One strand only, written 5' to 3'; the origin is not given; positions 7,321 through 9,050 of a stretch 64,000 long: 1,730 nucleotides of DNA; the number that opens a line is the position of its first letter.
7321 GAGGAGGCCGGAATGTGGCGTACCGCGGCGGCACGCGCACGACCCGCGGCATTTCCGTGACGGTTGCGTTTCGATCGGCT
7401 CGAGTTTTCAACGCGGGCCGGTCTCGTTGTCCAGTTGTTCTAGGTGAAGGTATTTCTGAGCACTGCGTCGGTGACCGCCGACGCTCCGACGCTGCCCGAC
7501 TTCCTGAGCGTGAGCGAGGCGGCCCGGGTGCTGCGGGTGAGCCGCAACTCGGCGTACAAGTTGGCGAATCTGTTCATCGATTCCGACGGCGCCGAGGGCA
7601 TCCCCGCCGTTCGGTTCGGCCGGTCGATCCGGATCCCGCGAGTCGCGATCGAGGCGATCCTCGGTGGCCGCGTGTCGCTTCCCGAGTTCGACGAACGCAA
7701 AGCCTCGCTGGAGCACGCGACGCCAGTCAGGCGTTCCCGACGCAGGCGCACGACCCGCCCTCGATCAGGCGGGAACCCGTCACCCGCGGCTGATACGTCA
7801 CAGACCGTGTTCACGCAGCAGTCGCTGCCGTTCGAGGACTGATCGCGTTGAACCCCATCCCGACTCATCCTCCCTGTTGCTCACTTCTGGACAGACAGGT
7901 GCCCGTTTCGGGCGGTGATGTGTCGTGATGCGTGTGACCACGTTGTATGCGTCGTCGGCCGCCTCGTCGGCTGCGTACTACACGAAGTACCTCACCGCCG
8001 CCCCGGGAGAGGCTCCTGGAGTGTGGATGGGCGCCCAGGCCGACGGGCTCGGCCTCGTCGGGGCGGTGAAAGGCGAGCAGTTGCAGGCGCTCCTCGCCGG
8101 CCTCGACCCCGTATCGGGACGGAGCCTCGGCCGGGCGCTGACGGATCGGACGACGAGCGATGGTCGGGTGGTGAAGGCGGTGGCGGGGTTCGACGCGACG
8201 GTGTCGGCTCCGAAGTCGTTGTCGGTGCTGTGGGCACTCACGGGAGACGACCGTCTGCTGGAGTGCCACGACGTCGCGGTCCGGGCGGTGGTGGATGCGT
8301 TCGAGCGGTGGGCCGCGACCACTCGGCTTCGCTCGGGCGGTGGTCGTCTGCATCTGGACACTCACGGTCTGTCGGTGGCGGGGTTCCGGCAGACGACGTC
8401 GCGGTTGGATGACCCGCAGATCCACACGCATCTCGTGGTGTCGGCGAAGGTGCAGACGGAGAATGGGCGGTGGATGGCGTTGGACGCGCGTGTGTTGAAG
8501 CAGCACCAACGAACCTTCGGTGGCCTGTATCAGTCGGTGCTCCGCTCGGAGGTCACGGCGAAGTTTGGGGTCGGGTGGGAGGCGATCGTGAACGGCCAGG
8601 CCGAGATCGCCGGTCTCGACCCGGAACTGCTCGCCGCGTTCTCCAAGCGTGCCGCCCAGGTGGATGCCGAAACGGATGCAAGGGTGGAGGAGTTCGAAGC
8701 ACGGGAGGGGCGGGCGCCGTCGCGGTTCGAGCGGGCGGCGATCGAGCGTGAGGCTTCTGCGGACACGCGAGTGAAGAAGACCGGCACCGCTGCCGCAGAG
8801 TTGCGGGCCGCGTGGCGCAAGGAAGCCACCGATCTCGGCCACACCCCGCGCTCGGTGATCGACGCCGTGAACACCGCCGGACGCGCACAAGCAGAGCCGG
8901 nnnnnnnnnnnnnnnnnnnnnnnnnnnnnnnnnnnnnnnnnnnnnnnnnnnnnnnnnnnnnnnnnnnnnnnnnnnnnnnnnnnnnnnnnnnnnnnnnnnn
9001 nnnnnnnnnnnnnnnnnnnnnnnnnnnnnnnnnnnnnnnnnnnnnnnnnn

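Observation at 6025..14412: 8.4-kb integrative mobilizable element in tRNA-Lys(CTT) with a minimal int-xis-relaxase backbone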

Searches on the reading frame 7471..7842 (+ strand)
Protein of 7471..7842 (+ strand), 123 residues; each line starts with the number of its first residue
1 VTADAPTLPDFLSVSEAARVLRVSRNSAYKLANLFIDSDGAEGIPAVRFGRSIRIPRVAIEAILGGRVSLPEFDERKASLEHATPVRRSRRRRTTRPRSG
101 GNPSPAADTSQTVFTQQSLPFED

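Call 9: search_protein_families(library=ncbifam, proteins=[window:7471-7842:+], max_evalue=1)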
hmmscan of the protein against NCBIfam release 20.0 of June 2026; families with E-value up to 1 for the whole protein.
window:7471-7842:+ (123 aa): 1 family
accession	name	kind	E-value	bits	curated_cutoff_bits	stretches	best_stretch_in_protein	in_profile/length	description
TIGR01764.1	excise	domain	2.1e-07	31.2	28.8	1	11-62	1-45/49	excisionase family DNA-binding protein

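Call 10: search_protein_families(library=pfam, proteins=[window:7471-7842:+], max_evalue=5)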
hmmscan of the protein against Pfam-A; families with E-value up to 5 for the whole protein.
window:7471-7842:+ (123 aa): 3 families
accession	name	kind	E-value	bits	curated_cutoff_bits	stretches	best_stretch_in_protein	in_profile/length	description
PF12728.13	HTH_17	-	4.8e-10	40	27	1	11-64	1-47/51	Helix-turn-helix domain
PF13384.12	HTH_23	-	0.0059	16.8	24.6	1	12-43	18-48/50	Homeodomain-like domain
PF13551.12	HTH_29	-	0.018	15.6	28.1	1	13-36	13-37/64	Winged helix-turn helix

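Call 47: search_protein_families(library=padloc, proteins=[window:7471-7842:+], max_evalue=0.01)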
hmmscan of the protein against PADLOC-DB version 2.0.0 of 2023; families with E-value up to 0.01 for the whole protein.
window:7471-7842:+ (123 aa): 0 families

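Call 88: search_protein_families(library=phrogs, proteins=[window:7471-7842:+], max_evalue=0.001)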
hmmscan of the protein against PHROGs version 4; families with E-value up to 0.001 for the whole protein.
window:7471-7842:+ (123 aa): 3 families
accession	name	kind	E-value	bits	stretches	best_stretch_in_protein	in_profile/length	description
phrog_66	-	integration and excision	1e-05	26.4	1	3-98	85-177/412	excisionase and transcriptional regulator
phrog_12527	-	integration and excision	5.4e-05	24.3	1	11-104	29-108/130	excisionase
phrog_10045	-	DNA, RNA and nucleotide metabolism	6.4e-05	23.7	1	7-62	16-65/74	HTH DNA binding protein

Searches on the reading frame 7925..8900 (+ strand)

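Call 32: search_solved_structures(query=window:7925-8900:+, max_evalue=0.001, show_alignments=2)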
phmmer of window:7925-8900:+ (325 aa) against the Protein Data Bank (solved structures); distinct sequences matched with E-value up to 0.001: 11.
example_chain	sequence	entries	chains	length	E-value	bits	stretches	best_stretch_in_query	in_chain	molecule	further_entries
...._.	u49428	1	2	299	1.9e-26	96.4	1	1-305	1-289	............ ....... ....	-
3l6t_A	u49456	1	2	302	2e-26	96.4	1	1-305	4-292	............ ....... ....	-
8a1b_A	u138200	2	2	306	2e-26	96.3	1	1-305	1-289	TraI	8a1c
1omh_A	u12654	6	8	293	2.7e-26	96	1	24-305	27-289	trwC protein | TrwC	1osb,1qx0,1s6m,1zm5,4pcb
2cdm_A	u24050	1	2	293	4.6e-26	95.2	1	25-305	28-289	TRWC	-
1p4d_A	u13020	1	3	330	3.2e-21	79.3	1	9-244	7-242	TraI protein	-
2q7t_A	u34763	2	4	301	7.3e-21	78.1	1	10-244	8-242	Protein traI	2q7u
2a0i_A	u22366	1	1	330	9.6e-21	77.7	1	10-244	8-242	TraI protein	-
5n8o_A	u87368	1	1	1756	4.3e-20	75.6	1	9-243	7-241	DNA helicase I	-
9f0z_H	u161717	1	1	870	8.1e-20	74.7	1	10-243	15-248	Multifunctional conjugation protein TraI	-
9f0x_H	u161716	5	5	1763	1.6e-19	73.7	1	10-243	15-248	Multifunctional conjugation protein TraI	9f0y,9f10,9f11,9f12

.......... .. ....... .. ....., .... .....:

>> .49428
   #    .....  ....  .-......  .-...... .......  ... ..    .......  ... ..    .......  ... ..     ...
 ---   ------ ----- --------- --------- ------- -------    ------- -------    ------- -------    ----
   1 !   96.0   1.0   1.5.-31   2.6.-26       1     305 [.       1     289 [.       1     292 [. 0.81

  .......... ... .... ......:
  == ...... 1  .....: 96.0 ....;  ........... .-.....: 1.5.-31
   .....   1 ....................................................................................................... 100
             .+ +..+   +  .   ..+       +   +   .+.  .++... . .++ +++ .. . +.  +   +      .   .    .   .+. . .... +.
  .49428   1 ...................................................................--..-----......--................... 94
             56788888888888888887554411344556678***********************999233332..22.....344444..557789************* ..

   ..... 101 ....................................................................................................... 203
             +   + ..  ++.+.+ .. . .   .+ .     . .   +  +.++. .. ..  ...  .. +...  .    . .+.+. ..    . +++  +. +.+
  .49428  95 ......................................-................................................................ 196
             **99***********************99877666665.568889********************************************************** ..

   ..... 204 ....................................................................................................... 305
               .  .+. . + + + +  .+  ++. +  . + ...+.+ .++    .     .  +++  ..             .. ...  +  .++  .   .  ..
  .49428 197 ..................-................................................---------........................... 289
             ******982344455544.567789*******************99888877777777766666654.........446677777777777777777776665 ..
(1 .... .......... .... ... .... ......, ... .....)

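Call 55: search_dna_similar(query=window:7925-8850:+, collection=plasmids, mode=protein, max_rows=25, max_evalue=1e-20)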
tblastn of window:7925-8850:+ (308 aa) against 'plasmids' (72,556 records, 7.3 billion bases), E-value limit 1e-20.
Records with a match: 935; places in all: 961; records where one place covers at least 80% of the query: 596.
Best place of each record, by identity: <60% 935.
By first word of the organism name: Acinetobacter 255; Serratia 56; Escherichia 53; Corynebacterium 45; Piscirickettsia 40; Vibrio 39; Pseudomonas 35; Mycobacterium 32; Clavibacter 26; Nostoc 24; and 87 more.
By predicted mobility (MOB-suite, as given by PLSDB): conjugative 536; non-mobilizable 219; mobilizable 180.
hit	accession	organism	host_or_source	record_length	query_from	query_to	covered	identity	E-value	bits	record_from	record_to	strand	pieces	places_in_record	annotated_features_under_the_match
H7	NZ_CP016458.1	Blastomonas sp. RAC04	Microbial isolate,Algal phycosphere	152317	28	305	90%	36.7%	2e-35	142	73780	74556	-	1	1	mobF: MobF family relaxase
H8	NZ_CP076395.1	Sphingopyxis indica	Single cell,HCH dumpsite soil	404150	28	305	90%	36.5%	6e-33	135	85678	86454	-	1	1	mobF: MobF family relaxase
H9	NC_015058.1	Granulicella tundricola MP5ACTX9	-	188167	32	306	89%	35.2%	6e-26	115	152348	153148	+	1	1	mobF: MobF family relaxase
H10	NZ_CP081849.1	Polymorphobacter megasporae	Megaspora,lichen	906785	29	301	89%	35.3%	9e-26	114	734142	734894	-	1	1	mobF: MobF family relaxase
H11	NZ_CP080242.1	Polymorphobacter sp. PAMC 29334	Megaspora,lichen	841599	34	301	87%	35.9%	3e-26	115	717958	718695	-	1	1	mobF: MobF family relaxase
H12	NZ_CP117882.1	Novosphingobium sp. KACC 22771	Single cell,soil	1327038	28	303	90%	34.7%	3e-23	107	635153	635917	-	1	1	none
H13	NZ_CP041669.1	Legionella israelensis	cell culture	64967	29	301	89%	35.1%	3e-29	124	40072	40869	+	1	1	traI: conjugative transfer relaxase/helicase TraI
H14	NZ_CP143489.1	Pseudomonas silesiensis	single cell,landfill for plastics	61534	34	305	88%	35.0%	2e-26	116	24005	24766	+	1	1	mobF: MobF family relaxase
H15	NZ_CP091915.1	Nostoc sp. UHCC 0870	cell culture,Brackish water, ...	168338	32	307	90%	34.4%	6e-31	129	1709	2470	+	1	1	mobF: MobF family relaxase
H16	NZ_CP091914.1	Nostoc sp. UHCC 0870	cell culture,Brackish water, ...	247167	32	307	90%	34.4%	6e-31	129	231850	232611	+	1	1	mobF: MobF family relaxase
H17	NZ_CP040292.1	Nostoc sp. C057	Phaeoceros,pure culture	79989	33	307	89%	34.5%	2e-30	128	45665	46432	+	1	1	mobF: MobF family relaxase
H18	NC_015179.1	Acidiphilium multivorum AIU301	-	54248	30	305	90%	34.4%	6e-24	109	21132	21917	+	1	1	mobF: MobF family relaxase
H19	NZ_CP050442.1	Tolypothrix sp. PCC 7910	cell culture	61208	34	305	88%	34.8%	9e-28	120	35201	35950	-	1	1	mobF: MobF family relaxase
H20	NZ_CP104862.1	Pseudomonas fragi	pure culture,soil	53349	34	305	88%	34.8%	1e-26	117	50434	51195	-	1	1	mobF: MobF family relaxase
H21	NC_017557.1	Xanthomonas albilineans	-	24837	34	305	88%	34.8%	1e-23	108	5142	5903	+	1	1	mobF: MobF family relaxase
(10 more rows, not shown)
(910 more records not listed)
